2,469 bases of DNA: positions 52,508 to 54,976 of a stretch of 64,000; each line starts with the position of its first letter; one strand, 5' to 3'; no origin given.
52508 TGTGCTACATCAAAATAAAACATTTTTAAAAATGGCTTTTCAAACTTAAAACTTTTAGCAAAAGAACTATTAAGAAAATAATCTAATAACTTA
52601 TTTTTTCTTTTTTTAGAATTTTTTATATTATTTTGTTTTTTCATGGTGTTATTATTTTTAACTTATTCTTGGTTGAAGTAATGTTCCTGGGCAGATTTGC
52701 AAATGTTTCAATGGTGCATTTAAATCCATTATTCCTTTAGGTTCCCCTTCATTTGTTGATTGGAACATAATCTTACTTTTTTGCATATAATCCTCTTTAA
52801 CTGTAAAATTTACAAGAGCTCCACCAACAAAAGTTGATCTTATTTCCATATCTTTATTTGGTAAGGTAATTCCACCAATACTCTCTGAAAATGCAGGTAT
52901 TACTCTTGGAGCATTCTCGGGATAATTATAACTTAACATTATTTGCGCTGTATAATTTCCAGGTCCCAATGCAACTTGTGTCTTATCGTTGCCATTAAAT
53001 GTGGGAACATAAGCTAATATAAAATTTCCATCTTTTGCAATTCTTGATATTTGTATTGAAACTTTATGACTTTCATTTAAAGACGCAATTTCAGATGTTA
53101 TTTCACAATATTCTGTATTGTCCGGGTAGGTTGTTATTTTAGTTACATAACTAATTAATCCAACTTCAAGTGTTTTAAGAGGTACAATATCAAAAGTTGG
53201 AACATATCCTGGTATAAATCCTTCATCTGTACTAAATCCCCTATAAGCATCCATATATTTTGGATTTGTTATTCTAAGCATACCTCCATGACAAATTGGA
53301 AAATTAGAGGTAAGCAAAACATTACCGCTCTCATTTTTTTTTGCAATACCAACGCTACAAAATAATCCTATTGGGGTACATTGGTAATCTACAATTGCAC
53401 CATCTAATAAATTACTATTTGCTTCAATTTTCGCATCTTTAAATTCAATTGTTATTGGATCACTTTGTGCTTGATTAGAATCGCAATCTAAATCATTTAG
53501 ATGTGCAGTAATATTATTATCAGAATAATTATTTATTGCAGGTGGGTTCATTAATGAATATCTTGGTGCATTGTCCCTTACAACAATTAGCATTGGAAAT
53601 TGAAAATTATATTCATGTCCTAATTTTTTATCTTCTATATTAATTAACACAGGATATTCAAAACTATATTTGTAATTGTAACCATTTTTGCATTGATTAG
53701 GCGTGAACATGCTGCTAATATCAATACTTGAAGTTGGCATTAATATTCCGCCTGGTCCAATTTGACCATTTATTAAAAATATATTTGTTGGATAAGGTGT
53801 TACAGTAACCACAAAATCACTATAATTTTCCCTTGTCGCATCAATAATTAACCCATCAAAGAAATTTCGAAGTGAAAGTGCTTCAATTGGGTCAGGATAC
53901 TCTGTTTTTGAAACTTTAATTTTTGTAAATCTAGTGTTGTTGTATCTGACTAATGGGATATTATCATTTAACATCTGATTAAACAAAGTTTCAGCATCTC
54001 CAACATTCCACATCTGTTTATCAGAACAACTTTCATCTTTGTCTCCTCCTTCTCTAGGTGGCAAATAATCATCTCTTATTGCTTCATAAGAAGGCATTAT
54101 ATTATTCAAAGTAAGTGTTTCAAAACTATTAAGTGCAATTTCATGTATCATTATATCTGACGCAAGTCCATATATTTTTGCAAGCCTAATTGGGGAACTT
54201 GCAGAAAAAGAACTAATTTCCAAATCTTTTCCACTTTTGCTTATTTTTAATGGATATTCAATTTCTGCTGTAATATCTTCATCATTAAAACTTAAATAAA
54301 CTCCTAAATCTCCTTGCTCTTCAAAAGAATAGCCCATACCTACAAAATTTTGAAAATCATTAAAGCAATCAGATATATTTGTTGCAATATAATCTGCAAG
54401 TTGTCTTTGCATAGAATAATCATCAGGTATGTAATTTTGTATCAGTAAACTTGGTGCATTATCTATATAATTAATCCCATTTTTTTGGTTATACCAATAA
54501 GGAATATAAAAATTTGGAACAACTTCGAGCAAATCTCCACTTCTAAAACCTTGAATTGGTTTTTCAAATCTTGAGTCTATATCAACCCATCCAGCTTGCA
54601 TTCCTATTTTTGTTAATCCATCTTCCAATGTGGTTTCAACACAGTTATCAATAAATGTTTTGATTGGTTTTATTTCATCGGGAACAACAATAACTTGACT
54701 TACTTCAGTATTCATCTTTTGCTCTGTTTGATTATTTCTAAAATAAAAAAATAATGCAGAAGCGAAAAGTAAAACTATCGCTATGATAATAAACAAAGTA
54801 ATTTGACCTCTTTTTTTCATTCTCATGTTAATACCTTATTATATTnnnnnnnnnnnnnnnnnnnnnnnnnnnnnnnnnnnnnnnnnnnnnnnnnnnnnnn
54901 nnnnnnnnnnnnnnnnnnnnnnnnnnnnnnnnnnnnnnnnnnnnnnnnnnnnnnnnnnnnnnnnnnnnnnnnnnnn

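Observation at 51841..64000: Second surface-protein island on the minus strand: giant secreted proteins followed by a 722-aa class-III-signal protein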

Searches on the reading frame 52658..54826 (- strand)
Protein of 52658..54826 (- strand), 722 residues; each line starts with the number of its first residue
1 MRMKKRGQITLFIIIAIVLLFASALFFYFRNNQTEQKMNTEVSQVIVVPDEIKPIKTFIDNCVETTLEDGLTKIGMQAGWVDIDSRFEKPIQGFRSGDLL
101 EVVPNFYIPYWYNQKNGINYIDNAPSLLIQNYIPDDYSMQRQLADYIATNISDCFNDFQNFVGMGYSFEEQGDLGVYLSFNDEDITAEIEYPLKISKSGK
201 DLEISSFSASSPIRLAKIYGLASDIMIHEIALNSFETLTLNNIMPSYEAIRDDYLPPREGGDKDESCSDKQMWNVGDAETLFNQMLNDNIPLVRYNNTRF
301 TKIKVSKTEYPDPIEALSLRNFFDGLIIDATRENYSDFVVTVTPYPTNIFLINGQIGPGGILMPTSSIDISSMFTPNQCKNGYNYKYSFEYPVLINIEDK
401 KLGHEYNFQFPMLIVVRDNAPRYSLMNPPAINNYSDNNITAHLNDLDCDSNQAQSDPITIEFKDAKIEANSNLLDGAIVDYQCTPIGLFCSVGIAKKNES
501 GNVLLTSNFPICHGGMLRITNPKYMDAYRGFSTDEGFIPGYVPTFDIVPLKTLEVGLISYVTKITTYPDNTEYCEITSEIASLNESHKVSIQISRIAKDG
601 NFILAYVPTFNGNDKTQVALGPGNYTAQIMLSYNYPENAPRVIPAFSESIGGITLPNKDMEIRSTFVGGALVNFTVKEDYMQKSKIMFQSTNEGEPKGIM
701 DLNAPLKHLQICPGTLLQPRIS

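Call 6: search_protein_families(library=pfam, proteins=[window:52658-54826:-], max_evalue=0.1)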
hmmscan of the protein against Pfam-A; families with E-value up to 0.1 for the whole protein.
window:52658-54826:- (722 aa): 1 family
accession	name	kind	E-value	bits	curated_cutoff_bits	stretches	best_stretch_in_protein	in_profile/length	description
PF02489.21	Herpes_glycop_H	-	0.083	11.9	20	0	14-74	261-321/501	Herpesvirus glycoprotein H main domain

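Call 13: find_homologous_proteins(query=window:52658-54826:-)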
Query window:52658-54826:- (722 aa): 13 proteins with E <= 0.001 among 8000 candidates.
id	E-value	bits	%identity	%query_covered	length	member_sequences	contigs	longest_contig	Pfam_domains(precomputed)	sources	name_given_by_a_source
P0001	0.0e+0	1655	100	100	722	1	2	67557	-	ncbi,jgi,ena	-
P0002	8.6e-139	482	35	99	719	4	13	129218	-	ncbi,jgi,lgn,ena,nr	ncbi:hypothetical protein J4227_04890 [Candidatus Woesearchaeota archaeon]|nr:hypothetical protein [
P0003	4.4e-64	235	27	100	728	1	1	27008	-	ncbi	ncbi:MAG: hypothetical protein ABH879_10650 [archaeon]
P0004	1.8e-25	107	28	41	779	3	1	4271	-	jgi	-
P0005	9.4e-23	98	26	60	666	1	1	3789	-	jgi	-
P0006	2.9e-21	93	26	86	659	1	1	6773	-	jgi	jgi:hypothetical protein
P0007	3.9e-19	86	25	93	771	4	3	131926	-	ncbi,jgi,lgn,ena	-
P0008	8.3e-13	65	23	72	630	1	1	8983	-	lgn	-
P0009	4.7e-12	63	24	74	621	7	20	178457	-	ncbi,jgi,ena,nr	ncbi:hypothetical protein J4225_01355 [Candidatus Pacearchaeota archaeon]|nr:hypothetical protein [C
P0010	9.6e-12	62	24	72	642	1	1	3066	-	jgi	jgi:hypothetical protein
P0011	1.5e-10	58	27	27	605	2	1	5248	-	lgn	-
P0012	3.8e-9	53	27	31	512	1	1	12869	PF05345.19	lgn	-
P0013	6.2e-8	49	28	22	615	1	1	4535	-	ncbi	-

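Call 14: find_encoding_contigs(protein=P0001, flank=10000, max_places=3)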
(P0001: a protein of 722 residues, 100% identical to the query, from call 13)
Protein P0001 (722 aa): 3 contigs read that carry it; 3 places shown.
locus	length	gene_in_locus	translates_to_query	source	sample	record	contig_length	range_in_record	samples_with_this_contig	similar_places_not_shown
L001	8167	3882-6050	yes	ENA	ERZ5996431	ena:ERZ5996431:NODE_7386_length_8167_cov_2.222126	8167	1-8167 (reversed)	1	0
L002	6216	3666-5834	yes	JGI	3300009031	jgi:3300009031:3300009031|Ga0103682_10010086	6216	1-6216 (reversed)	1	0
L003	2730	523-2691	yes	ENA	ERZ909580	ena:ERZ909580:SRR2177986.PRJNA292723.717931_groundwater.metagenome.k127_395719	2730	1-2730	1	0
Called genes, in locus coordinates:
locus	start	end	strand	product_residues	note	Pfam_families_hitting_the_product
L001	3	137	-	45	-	?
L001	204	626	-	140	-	PF01850:PIN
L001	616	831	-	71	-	-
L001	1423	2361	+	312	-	-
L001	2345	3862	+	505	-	-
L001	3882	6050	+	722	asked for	-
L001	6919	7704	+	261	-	PF01149:Fapy_DNA_glyco, PF06831:H2TH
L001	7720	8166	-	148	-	?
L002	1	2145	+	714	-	?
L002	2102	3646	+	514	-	-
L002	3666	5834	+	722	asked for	-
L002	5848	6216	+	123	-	?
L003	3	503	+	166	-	?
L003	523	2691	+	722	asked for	-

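Call 15: find_encoding_contigs(protein=P0002, flank=10000, max_places=3)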
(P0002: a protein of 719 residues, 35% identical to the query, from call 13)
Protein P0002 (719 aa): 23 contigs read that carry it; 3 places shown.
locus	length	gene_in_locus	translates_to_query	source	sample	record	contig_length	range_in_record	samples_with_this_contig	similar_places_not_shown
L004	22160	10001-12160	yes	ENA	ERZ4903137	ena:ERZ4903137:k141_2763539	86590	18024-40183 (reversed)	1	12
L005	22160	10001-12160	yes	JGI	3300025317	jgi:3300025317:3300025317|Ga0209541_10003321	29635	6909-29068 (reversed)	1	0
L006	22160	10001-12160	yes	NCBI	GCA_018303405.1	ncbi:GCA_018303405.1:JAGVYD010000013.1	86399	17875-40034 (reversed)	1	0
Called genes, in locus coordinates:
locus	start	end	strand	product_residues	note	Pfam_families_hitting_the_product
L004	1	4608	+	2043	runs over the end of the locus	-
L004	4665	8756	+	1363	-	-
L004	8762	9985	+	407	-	-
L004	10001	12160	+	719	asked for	-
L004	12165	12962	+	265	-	-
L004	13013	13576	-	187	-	-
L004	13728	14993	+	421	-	PF00709:Adenylsucc_synt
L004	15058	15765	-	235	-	PF00702:Hydrolase, PF12710:HAD, PF13419:HAD_2, PF13242:Hydrolase_like (weak)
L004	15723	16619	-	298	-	PF04055:Radical_SAM, PF13186:SPASM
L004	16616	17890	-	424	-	PF04055:Radical_SAM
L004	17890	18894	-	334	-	PF01636:APH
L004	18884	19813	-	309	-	PF01636:APH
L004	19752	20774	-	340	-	PF00535:Glycos_transf_2, PF10111:Glyco_tranf_2_2, PF13641:Glyco_tranf_2_3 (faint), PF02709:Glyco_transf_7C (weak)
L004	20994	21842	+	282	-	-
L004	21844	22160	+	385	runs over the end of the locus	-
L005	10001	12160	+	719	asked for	-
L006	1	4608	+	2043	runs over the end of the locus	-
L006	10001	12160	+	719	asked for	-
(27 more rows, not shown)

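Call 16: find_encoding_contigs(protein=P0007, flank=10000, max_places=2)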
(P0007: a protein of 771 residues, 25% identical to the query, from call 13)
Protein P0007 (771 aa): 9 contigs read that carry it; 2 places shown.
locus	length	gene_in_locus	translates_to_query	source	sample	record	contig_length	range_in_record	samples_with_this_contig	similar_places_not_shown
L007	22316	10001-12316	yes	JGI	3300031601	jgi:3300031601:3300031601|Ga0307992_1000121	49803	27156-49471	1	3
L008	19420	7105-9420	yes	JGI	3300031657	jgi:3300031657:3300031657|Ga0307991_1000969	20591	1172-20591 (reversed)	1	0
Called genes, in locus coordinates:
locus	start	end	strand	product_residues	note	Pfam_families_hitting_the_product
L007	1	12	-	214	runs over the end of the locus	-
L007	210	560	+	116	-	PF01900:RNase_P_Rpp14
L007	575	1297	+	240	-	PF10584:Proteasome_A_N, PF00227:Proteasome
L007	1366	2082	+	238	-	PF01172:SBDS_N, PF09377:SBDS_domain_II, PF20268:SBDS_C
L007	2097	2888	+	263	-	PF22625:ECR1_N_2 (weak), PF21266:S1_RRP4 (weak), PF00013:KH_1 (weak), PF15985:KH_6 (faint)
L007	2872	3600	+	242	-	PF01138:RNase_PH, PF03725:RNase_PH_C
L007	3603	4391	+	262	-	PF01138:RNase_PH, PF03725:RNase_PH_C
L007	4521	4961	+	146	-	PF00072:Response_reg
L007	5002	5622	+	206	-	-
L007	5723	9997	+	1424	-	-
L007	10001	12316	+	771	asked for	-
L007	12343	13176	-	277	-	-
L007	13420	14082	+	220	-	PF00254:FKBP_C, PF22199:FKBP26_IF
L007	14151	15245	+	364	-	PF00091:Tubulin, PF12327:FtsZ_C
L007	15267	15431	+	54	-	PF00584:SecE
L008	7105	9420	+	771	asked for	-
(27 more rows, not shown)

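Call 17: find_encoding_contigs(protein=P0009, flank=10000, max_places=2)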
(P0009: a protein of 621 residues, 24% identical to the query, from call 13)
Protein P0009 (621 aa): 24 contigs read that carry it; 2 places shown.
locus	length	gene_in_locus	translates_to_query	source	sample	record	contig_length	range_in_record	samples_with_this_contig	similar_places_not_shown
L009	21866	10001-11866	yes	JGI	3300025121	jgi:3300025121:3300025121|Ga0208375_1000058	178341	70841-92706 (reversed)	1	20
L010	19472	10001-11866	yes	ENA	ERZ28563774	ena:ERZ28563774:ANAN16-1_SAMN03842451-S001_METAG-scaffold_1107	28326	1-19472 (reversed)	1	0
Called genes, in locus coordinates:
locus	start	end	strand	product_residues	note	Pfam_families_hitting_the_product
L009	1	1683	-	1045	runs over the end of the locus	PF02881:SRP54_N, PF14890:Intein_splicing, PF14528:LAGLIDADG_3, PF00448:SRP54, PF02978:SRP_SPB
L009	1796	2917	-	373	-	PF02881:SRP54_N, PF00448:SRP54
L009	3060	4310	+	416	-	PF01676:Metalloenzyme (weak), PF10143:PhosphMutase, PF01676:Metalloenzyme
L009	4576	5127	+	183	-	PF22090:Gins51_C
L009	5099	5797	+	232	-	PF04055:Radical_SAM (weak)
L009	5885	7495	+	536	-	PF24096:DUF7379 (weak), PF00561:Abhydrolase_1, PF01674:Lipase_2, PF05057:DUF676 (weak), PF06028:DUF915 (weak), PF07819:PGAP1, PF02089:Palm_thioest, PF02450:LCAT (weak)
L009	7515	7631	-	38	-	-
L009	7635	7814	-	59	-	-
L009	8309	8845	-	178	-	PF01015:Ribosomal_S3Ae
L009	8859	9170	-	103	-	-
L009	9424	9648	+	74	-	-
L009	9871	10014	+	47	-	-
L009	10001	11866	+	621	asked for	-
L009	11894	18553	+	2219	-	PF01520:Amidase_3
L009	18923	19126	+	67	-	-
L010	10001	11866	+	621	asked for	-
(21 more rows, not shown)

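Call 18: find_encoding_contigs(protein=P0003, flank=10000, max_places=2)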
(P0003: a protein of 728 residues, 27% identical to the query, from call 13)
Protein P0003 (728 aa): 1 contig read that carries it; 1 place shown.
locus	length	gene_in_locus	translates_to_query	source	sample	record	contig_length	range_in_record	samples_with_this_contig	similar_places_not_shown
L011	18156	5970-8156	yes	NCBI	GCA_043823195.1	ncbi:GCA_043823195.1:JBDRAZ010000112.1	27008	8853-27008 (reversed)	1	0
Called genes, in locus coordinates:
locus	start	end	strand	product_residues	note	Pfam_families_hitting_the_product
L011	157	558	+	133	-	-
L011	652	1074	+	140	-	PF00133:tRNA-synt_1, PF01406:tRNA-synt_1e (weak), PF09334:tRNA-synt_1g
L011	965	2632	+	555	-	PF09334:tRNA-synt_1g, PF00133:tRNA-synt_1, PF08264:Anticodon_1 (faint), PF19303:Anticodon_3, PF01588:tRNA_bind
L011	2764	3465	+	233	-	-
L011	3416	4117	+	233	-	PF13472:Lipase_GDSL_2 (faint)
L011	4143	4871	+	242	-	-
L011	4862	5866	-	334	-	-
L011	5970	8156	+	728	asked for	-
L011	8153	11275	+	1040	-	-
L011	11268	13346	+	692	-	-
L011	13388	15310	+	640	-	-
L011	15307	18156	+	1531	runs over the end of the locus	PF00041:fn3 (faint), PF16656:Pur_ac_phosph_N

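Call 22: search_solved_structures(query=window:52658-54826:-, max_evalue=1)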
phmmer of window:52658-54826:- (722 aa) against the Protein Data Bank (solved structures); distinct sequences matched with E-value up to 1: 0.

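Call 38: search_protein_families(library=ncbifam, proteins=[window:52658-54826:-], max_evalue=0.1)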
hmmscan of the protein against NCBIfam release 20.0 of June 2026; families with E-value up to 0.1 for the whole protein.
window:52658-54826:- (722 aa): 0 families

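Call 39: predict_structure(alignment_id=A1)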
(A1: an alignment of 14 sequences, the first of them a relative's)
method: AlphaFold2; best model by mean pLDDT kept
length: 722 residues; sequences in the alignment: 14
mean_pLDDT: 70.7   pTM: 0.59
mean pLDDT of the five models: 70.7, 68.6, 68.4, 67.5, 67.2
residues with pLDDT >= 90: 48; 70-90: 393; 50-70: 171; < 50: 110
segments of 3 or more residues with pLDDT < 50: 1-3, 32-46, 91-96, 113-132, 134-137, 302-310, 367-373, 376-378, 422-447, 468-470, 599-604
pLDDT, mean of each block of 10 residues (from residue 1): 59 83 74 41 48 85 92 87 68 53 76 42 34 56 89 81 85 89 90 85 86 89 85 82 77 71 55 76 86 83 47 62 77 88 73 58 57 50 70 88 78 74 31 27 40 75 65 67 59 77 82 74 74 62 74 87 80 79 75 65 50 73 84 72 58 56 76 87 89 78 69 75 90
secondary structure, 60 per line:
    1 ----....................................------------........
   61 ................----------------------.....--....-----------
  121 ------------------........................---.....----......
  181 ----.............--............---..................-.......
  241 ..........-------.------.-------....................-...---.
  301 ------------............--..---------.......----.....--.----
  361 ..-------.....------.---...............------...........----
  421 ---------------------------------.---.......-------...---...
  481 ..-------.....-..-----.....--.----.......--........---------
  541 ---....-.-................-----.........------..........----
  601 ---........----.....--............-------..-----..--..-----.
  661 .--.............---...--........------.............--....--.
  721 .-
elements in order (helices of 4 or more, strands of 3 or more residues): H5-40 H53-76 E99-103 E106-109 H139-162 E166-170 E175-180 E185-197 E200-211 H215-232 H234-250 H275-292 E294-296 H313-324 E338-344 E349-353 H370-374 E385-399 E406-416 E458-464 E478-482 E490-494 E503-507 E515-521 E524-531 E544-547 E551-566 E572-580 E587-596 E604-611 E616-620 E623-634 E664-676 E685-692 H699-711 H714-717

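Call 42: find_related_loci(query=A1, collection=genome_contigs, flank=10000)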
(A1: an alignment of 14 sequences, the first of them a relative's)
Query A1 (722 aa) in genome_contigs; peptide patterns used: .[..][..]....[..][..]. (x = any residue, [..] = any of these).
546 stretches matched a pattern; 426 encode a relative of the query (tblastn E <= 1e-3); the best 80 are kept; 77 distinct loci.
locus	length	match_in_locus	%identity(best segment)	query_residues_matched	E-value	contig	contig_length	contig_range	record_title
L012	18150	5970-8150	27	3-721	3e-69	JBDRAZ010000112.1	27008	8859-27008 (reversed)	MAG: archaeon isolate MEGAHIT-group-1.1032 k141_6121207, whole genome shotgun sequence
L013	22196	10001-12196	25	5-712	5e-58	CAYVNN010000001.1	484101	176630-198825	MAG TPA_asm: uncultured Methanosarcinales archaeon isolate SRP077602_co2_11 genome assembly, contig: NODE_3_length_48410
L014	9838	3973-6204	25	2-720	6e-48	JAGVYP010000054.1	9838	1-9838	Candidatus Woesearchaeota archaeon isolate RIFCSPHIGHO2_02_FULL_36_9 rifcsphigho2_02_scaffold_26268, whole genome shotgu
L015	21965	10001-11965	26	3-673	3e-45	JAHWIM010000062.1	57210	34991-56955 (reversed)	MAG: Candidatus Woesearchaeota archaeon isolate YT1_562 k127_58752849, whole genome shotgun sequence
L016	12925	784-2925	25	1-688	1e-44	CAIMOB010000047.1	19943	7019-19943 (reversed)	uncultured archaeon isolate AlinenSediments_bin-2373 genome assembly, contig: bin-2373:47/60, whole genome shotgun seque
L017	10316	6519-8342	25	4-631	1e-42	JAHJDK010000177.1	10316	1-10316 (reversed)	MAG: Nanoarchaeota archaeon isolate Modern_marine.mb.57 Modern_marine.mb.57_k141_1713752, whole genome shotgun sequence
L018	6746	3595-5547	26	1-672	7e-42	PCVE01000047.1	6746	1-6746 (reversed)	MAG: Candidatus Woesearchaeota archaeon CG11_big_fil_rev_8_21_14_0_20_43_8 CG11_8_21_14_0.20_scaffold_8067_c, whole geno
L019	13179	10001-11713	25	3-631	2e-41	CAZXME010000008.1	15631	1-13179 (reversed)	MAG TPA_asm: uncultured Methanosarcinales archaeon isolate SRP191223_co1_28 genome assembly, contig: NODE_3842_length_15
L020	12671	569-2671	23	2-703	3e-41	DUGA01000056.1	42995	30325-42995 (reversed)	MAG TPA_asm: Candidatus Woesearchaeota archaeon isolate UBA10200 contig_30242, whole genome shotgun sequence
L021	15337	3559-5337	26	3-634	3e-41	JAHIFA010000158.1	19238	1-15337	MAG: Nanoarchaeota archaeon isolate KR11_0.1_MetaG.mb.55 KR11_0.1_MetaG.mb.55_k141_1288869, whole genome shotgun sequenc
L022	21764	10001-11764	25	3-634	7e-41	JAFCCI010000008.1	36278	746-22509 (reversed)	Candidatus Woesearchaeota archaeon isolate AB_3033_Bin_101 AB_3033_Bin_101_scaffold_3158, whole genome shotgun sequence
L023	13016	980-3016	24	5-711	1e-40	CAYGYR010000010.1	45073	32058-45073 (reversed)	MAG TPA_asm: uncultured Methanosarcinales archaeon isolate ERP119294_co1_430 genome assembly, contig: NODE_841_length_45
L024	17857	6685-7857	28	3-414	3e-40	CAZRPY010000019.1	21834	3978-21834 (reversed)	MAG TPA_asm: uncultured Methanosarcinales archaeon isolate SRP178908_co1_144 genome assembly, contig: NODE_1502_length_2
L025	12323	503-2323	25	5-631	2e-39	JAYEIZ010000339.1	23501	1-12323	MAG: Nanoarchaeota archaeon isolate MAG177 MAG177_339, whole genome shotgun sequence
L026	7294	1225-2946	25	3-631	1e-39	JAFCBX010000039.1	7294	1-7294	MAG: Methanosarcinales archaeon isolate AB_1215_Bin_111 AB_1215_Bin_111.fna_scaffold_20624, whole genome shotgun sequenc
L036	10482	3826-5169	25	5-465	2e-36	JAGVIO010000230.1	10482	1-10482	MAG: archaeon isolate DeMMO1_7 c_000000012083, whole genome shotgun sequence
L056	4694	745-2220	24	3-554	4e-33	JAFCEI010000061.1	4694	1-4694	Candidatus Woesearchaeota archaeon isolate Meg22_1012_Bin_87 Meg22_1012_Bin_87_scaffold_108336, whole genome shotgun seq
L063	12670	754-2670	26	4-671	1e-36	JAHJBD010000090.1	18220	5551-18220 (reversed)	MAG: Nanoarchaeota archaeon isolate Modern_marine.mb.241 Modern_marine.mb.241_k141_1218766, whole genome shotgun sequenc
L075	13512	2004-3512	28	1-536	6e-41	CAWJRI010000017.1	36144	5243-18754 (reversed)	MAG: uncultured archaeon isolate MFD03726.bin.2.37 genome assembly, contig: contig_63626, whole genome shotgun sequence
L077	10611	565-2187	23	1-524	7e-31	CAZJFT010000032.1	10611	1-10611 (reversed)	MAG TPA_asm: uncultured Methanosarcinales archaeon isolate binchicken_co22_118 genome assembly, contig: NODE_6407_length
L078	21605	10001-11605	24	2-595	1e-38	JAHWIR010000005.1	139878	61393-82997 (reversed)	MAG: Candidatus Woesearchaeota archaeon isolate YT2_768 k127_13736315, whole genome shotgun sequence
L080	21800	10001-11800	24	5-629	2e-30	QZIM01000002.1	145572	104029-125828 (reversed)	MAG: Candidatus Woesearchaeota archaeon isolate SURF_65 Ga0104751_1000052, whole genome shotgun sequence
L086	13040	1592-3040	24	5-536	7e-30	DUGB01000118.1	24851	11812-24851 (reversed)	MAG TPA_asm: Candidatus Woesearchaeota archaeon isolate UBA10204 contig_80750, whole genome shotgun sequence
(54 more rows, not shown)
